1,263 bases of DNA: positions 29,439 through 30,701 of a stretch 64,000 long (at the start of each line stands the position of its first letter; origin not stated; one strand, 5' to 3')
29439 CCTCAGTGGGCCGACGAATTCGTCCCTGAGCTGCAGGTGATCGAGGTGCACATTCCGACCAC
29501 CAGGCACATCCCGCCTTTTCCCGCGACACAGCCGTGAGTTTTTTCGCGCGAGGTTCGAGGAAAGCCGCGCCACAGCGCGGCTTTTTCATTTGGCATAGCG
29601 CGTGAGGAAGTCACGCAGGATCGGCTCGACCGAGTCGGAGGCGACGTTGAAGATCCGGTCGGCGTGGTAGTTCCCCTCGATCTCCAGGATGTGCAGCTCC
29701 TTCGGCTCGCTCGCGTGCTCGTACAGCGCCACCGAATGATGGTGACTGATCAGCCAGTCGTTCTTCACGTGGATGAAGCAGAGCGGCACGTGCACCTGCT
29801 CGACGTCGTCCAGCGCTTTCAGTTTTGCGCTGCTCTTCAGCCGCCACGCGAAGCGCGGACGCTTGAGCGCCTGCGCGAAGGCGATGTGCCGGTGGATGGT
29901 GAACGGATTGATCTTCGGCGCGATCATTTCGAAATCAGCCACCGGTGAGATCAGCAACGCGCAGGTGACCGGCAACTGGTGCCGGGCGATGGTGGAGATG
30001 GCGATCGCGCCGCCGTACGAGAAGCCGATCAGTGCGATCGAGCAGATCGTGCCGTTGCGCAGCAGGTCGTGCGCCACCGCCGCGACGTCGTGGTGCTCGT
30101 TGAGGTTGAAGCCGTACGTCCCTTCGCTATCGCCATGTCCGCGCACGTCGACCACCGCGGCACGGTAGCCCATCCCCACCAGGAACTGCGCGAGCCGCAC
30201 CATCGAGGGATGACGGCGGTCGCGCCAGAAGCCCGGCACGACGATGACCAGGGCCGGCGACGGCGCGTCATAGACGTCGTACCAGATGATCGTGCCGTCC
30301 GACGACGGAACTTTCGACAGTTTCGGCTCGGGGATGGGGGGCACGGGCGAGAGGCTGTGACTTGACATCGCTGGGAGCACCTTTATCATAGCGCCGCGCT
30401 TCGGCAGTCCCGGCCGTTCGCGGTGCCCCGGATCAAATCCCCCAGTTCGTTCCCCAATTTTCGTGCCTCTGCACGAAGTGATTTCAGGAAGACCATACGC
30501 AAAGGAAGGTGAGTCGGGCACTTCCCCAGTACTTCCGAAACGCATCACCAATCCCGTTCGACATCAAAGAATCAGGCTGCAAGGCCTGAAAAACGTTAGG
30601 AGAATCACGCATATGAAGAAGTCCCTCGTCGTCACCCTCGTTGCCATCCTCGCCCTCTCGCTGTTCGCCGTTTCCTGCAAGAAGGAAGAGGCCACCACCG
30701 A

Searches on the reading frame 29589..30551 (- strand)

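Call 84: search_protein_families(library=pfam, proteins=[window:29589-30551:-], max_evalue=0.00001)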
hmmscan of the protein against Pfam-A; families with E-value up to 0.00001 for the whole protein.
window:29589-30551:- (321 aa): 5 families
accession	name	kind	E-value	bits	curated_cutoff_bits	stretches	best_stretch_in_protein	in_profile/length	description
PF12146.15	Hydrolase_4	-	3.8e-16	59.6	27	1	100-220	5-125/239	Serine aminopeptidase, S33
PF02129.25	Peptidase_S15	-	6e-14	52.8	23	1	96-209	17-134/262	X-Pro dipeptidyl-peptidase (S15 family)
PF12697.13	Abhydrolase_6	-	7.6e-11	43.5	26.3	1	102-240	1-124/217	Alpha/beta hydrolase family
PF00561.26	Abhydrolase_1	-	1.6e-08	35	25.8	1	119-214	18-103/245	alpha/beta hydrolase fold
PF00326.27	Peptidase_S9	-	1.1e-07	32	22.6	1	121-278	7-168/213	Prolyl oligopeptidase family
